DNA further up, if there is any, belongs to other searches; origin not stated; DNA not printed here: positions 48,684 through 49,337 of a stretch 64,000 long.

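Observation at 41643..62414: Twenty-one-kb block: four Hpt-less hybrid kinases, one free Hpt, and four c-di-GMP turnover proteins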

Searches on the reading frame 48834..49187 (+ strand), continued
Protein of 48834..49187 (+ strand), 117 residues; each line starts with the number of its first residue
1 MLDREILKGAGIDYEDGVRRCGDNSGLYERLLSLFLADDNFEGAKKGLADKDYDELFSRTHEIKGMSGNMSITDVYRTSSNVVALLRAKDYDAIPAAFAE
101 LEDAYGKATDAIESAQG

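Call 33: search_protein_families(library=pfam, proteins=[L019:8240-9613:-, L019:11124-11831:+, L019:13504-16077:-, L023:5464-7656:+, L023:8662-9366:+, L023:10406-11797:+, L023:11758-13704:+, L024:1818-4079:+, L024:5650-7032:+, L024:7029-8939:+], max_evalue=0.0001)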
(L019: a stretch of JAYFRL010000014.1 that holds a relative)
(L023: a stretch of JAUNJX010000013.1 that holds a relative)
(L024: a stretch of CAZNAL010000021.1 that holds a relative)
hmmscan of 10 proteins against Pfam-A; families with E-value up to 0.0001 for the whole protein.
L019:8240-9613:- (457 aa): 4 families
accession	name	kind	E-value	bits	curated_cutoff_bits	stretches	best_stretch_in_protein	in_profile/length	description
PF02878.22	PGM_PMM_I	-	1e-43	148.8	22.5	1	9-140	2-133/138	Phosphoglucomutase/phosphomannomutase, alpha/beta/alpha domain I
PF02880.22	PGM_PMM_III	-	8.3e-36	123.1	20.7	1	265-374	1-112/115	Phosphoglucomutase/phosphomannomutase, alpha/beta/alpha domain III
PF02879.22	PGM_PMM_II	-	1.5e-15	58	29.3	1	166-261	2-103/103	Phosphoglucomutase/phosphomannomutase, alpha/beta/alpha domain II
PF00408.26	PGM_PMM_IV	-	7.3e-15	55.2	23.1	1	381-445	1-63/68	Phosphoglucomutase/phosphomannomutase, C-terminal domain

L019:11124-11831:+ (235 aa): 3 families
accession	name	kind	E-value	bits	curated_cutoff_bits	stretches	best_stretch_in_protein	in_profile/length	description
PF13545.12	HTH_Crp_2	-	6e-16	58.6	27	1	166-233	1-70/70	Crp-like helix-turn-helix domain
PF00027.35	cNMP_binding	-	4.1e-08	33.5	27.5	1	45-133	3-88/89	Cyclic nucleotide-binding domain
PF00325.26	Crp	-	7.3e-06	26.1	21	1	184-214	1-31/32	Bacterial regulatory proteins, crp family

L019:13504-16077:- (857 aa): 6 families
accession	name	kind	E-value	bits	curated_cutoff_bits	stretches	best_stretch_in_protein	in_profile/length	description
PF07517.20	SecA_DEAD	-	1.4e-131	438.5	24.6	1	4-402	1-290/290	SecA DEAD-like domain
PF21090.3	P-loop_SecA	-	2.4e-80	269.4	27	2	417-520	1-104/205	SecA P-loop domain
PF07516.18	SecA_SW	-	9e-73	245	26.7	1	588-801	1-200/200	SecA Wing and Scaffold domain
PF01043.26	SecA_PP_bind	-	1.2e-41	142.2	23.5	1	230-358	2-110/110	SecA preprotein cross-linking domain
PF02810.21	SEC-C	-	6.2e-10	39.2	20.4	1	837-855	1-19/19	SEC-C motif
PF00270.35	DEAD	-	7.9e-07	29.4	26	1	97-214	18-131/167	DEAD/DEAH box helicase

L023:5464-7656:+ (730 aa): 11 families
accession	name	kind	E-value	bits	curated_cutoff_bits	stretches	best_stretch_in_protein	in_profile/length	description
PF13604.12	AAA_30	-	3.6e-43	148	27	1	319-498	2-174/191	AAA domain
PF13245.12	AAA_19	-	6.7e-42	143.3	25.1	1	323-455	1-134/134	AAA domain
PF14490.11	HHH_RecD2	-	2.6e-36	123.8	27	1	140-229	2-92/92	ATP-dependent RecD2 DNA helicase HHH domain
PF23139.1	OB_YrrC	-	2.1e-24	85.7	27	1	1-74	1-76/76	ATP-dependent DNA helicase YrrC, OB-fold domain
PF18335.7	SH3_13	-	2.2e-23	82.2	41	1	557-635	1-65/65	ATP-dependent RecD-like DNA helicase SH3 domain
PF13538.12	UvrD_C_2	-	7.3e-17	61.4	27.4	1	653-701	1-52/52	UvrD-like helicase C-terminal domain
PF01443.25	Viral_helicase1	-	1e-12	48.8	21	2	634-701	163-227/228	Viral superfamily 1 RNA helicase core domain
PF14520.12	HHH_5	-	1.2e-08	35.7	27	1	89-134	7-52/57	Helix-hairpin-helix domain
PF13086.12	AAA_11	-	1.2e-06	28.9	27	0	319-359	2-50/257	AAA domain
PF00633.29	HHH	-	9.8e-06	25.6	24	0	113-135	7-29/30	Helix-hairpin-helix motif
PF12826.13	HHH_2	-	2e-05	25.1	27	0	89-139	8-57/64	Helix-hairpin-helix motif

L023:8662-9366:+ (234 aa): 1 family
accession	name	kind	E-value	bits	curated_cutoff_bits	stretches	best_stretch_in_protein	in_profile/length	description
PF00899.27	ThiF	-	4.6e-37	127.9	28.1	1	12-232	5-205/238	ThiF family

L023:10406-11797:+ (463 aa): 4 families
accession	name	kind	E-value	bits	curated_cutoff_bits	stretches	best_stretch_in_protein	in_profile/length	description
PF03841.19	SelA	-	1.3e-156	521.7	22.8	1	84-445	1-366/367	L-seryl-tRNA selenium transferase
PF12390.13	Se-cys_synth_N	-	6e-09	36.3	22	1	9-48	1-40/40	Selenocysteine synthase N terminal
PF01053.26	Cys_Met_Meta_PP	-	9.5e-06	24.8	27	1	134-308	56-213/381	Cys/Met metabolism PLP-dependent enzyme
PF01041.23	DegT_DnrJ_EryC1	-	3.8e-05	23.5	19.8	0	128-263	22-149/360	DegT/DnrJ/EryC1/StrS aminotransferase family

L023:11758-13704:+ (648 aa): 5 families
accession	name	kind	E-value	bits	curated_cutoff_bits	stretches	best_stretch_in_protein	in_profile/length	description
PF00009.33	GTP_EFTU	-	3.3e-34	118.6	26.5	1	14-180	2-186/188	Elongation factor Tu GTP binding domain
PF09107.17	SelB-wing_3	-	2.2e-19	69.1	23.2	1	598-644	1-47/47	Elongation factor SelB, winged helix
PF09106.17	SelB-wing_2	-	2.8e-13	50.2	22.3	1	461-511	3-53/57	Elongation factor SelB, winged helix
PF25461.1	Beta-barrel_SelB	-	3.2e-12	47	27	1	289-371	5-79/80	Selenocysteine-specific elongation factor, beta-barrel domain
PF03144.31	GTP_EFTU_D2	-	1.9e-11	44.6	30.3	1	206-272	1-72/73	Elongation factor Tu domain 2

L024:1818-4079:+ (753 aa): 1 family
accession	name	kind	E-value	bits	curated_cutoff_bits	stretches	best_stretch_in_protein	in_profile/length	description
PF03442.20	CBM_X2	-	1.1e-06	29.1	28.9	1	635-695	19-77/83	Carbohydrate binding domain X2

L024:5650-7032:+ (460 aa): 4 families
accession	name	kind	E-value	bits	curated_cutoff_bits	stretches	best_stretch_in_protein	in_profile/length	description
PF03841.19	SelA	-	5e-156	519.8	22.8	1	81-442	1-366/367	L-seryl-tRNA selenium transferase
PF12390.13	Se-cys_synth_N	-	6.3e-10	39.4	22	1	6-45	1-40/40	Selenocysteine synthase N terminal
PF01053.26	Cys_Met_Meta_PP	-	1.4e-05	24.3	27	1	130-305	55-213/381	Cys/Met metabolism PLP-dependent enzyme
PF01041.23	DegT_DnrJ_EryC1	-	6.8e-05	22.7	19.8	0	125-266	22-155/360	DegT/DnrJ/EryC1/StrS aminotransferase family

L024:7029-8939:+ (636 aa): 5 families
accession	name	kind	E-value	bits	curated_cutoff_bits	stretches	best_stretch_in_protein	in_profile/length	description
PF00009.33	GTP_EFTU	-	3e-34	118.7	26.5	1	2-167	2-185/188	Elongation factor Tu GTP binding domain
PF09107.17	SelB-wing_3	-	2.2e-19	69.2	23.2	1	586-632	1-47/47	Elongation factor SelB, winged helix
PF09106.17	SelB-wing_2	-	1.4e-13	51.1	22.3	1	449-497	3-51/57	Elongation factor SelB, winged helix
PF25461.1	Beta-barrel_SelB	-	1.6e-12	48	27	1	282-359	10-79/80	Selenocysteine-specific elongation factor, beta-barrel domain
PF03144.31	GTP_EFTU_D2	-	2.2e-11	44.5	30.3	1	194-260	1-72/73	Elongation factor Tu domain 2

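Call 43: predict_structure(alignment_id=A1)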
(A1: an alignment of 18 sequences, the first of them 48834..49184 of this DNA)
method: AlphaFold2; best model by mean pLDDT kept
length: 117 residues; sequences in the alignment: 18
mean_pLDDT: 96.2   pTM: 0.88
mean pLDDT of the five models: 96.2, 96.1, 96.0, 96.0, 95.9
residues with pLDDT >= 90: 112; 70-90: 5; 50-70: 0; < 50: 0
segments of 3 or more residues with pLDDT < 50: none
pLDDT, mean of each block of 10 residues (from residue 1): 90 96 95 96 98 98 97 98 98 98 98 92
secondary structure, 60 per line:
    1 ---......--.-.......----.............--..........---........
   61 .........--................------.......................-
elements in order: H4-9 H14-20 H25-37 H40-49 H53-69 H73-87 H94-116

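Call 47: fold_search(model_id=the predicted structure, library=pdb)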
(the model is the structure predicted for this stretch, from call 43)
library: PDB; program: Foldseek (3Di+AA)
matches with E <= 10: 466; with E <= 0.001: 1
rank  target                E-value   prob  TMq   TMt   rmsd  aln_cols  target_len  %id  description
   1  3myf_A                6.1e-04  1.00  0.80  0.80   1.8       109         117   18  The Crystal Structure of the HPT domain from the Hpt Sensor Hybrid Histidine Kinase from Shewanella to 1.80A (released 2010-05-26)
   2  3myf_B                1.2e-03  1.00  0.81  0.83   1.7       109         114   18  The Crystal Structure of the HPT domain from the Hpt Sensor Hybrid Histidine Kinase from Shewanella to 1.80A (released 2010-05-26)
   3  3myf_D                1.2e-03  1.00  0.82  0.83   1.6       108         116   17  The Crystal Structure of the HPT domain from the Hpt Sensor Hybrid Histidine Kinase from Shewanella to 1.80A (released 2010-05-26)
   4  7c1i_A                4.9e-03  1.00  0.70  0.72   4.1       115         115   17  Crystal structure of histidine-containing phosphotransfer protein B (HptB) from Pseudomonas aeruginosa PAO1 (released 2020-11-04)
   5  3iqt                  8.8e-03  1.00  0.78  0.74   2.3       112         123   18  Structure of the HPT domain of Sensor protein barA from Escherichia coli CFT073. (released 2009-09-22)
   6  1yvi_A                1.0e-02  1.00  0.68  0.59   4.4       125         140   17  X-RAY STRUCTURE OF PUTATIVE HISTIDINE-CONTAINING PHOSPHOTRANSFER PROTEIN FROM RICE, AK104879 (released 2005-02-22)
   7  9h6e_A                1.2e-02  1.00  0.77  0.60   3.0       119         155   13  Complex of Histidine-containing phosphotransfer 1 (AHP1) and Response regulator 1 (ARR1) from A. thaliana (released 2025-03-26)
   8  1yvi_B                1.4e-02  1.00  0.72  0.63   3.2       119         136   15  X-RAY STRUCTURE OF PUTATIVE HISTIDINE-CONTAINING PHOSPHOTRANSFER PROTEIN FROM RICE, AK104879 (released 2005-02-22)
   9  9h6e_C                1.7e-02  1.00  0.76  0.59   2.7       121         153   12  Complex of Histidine-containing phosphotransfer 1 (AHP1) and Response regulator 1 (ARR1) from A. thaliana (released 2025-03-26)
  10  1wn0_C                2.2e-02  1.00  0.72  0.63   3.5       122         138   17  Crystal Structure of Histidine-containing Phosphotransfer Protein, ZmHP2, from maize (released 2005-01-25)
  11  8pbw_B                2.4e-02  1.00  0.57  0.52   6.6       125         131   19  Histidine-containing phosphotransfer protein from Chaetomium thermophilum (released 2024-07-03)
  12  4euk_B                2.5e-02  1.00  0.68  0.53   5.9       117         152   15  Crystal structure (released 2013-02-20)
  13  8pbw_A                2.6e-02  1.00  0.58  0.53   6.4       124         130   19  Histidine-containing phosphotransfer protein from Chaetomium thermophilum (released 2024-07-03)
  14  8rqj_A                2.9e-02  1.00  0.56  0.51   6.5       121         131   18  Histidine-containing phosphotransfer protein from Chaetomium termophilum mutant R158A (released 2024-07-03)
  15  8rqj_B                4.8e-02  0.99  0.54  0.49   6.9       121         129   19  Histidine-containing phosphotransfer protein from Chaetomium termophilum mutant R158A (released 2024-07-03)
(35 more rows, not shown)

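Call 48: find_related_loci(query=A1, collection=metagenome_contigs, flank=10000)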
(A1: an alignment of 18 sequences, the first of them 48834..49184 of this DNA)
Query A1 (117 aa) in metagenome_contigs; peptide patterns used: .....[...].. (x = any residue, [..] = any of these).
64 stretches matched a pattern; 6 encode a relative of the query (tblastn E <= 1e-3); 6 distinct loci.
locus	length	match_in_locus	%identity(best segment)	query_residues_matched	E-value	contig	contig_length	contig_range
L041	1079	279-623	74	2-116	5e-56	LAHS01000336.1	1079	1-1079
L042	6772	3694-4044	68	1-117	2e-52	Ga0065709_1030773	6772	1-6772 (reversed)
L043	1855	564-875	33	7-112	3e-14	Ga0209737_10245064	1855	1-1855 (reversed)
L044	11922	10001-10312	27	13-114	5e-8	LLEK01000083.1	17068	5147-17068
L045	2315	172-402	26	18-92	2e-7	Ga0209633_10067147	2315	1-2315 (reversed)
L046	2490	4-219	30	13-82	4e-6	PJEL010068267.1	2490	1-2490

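Call 55: search_protein_families(library=ncbifam, proteins=[window:48834-49184:+], max_evalue=0.001)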
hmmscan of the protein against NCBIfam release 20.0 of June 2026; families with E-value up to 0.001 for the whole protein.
window:48834-49184:+ (117 aa): 0 families
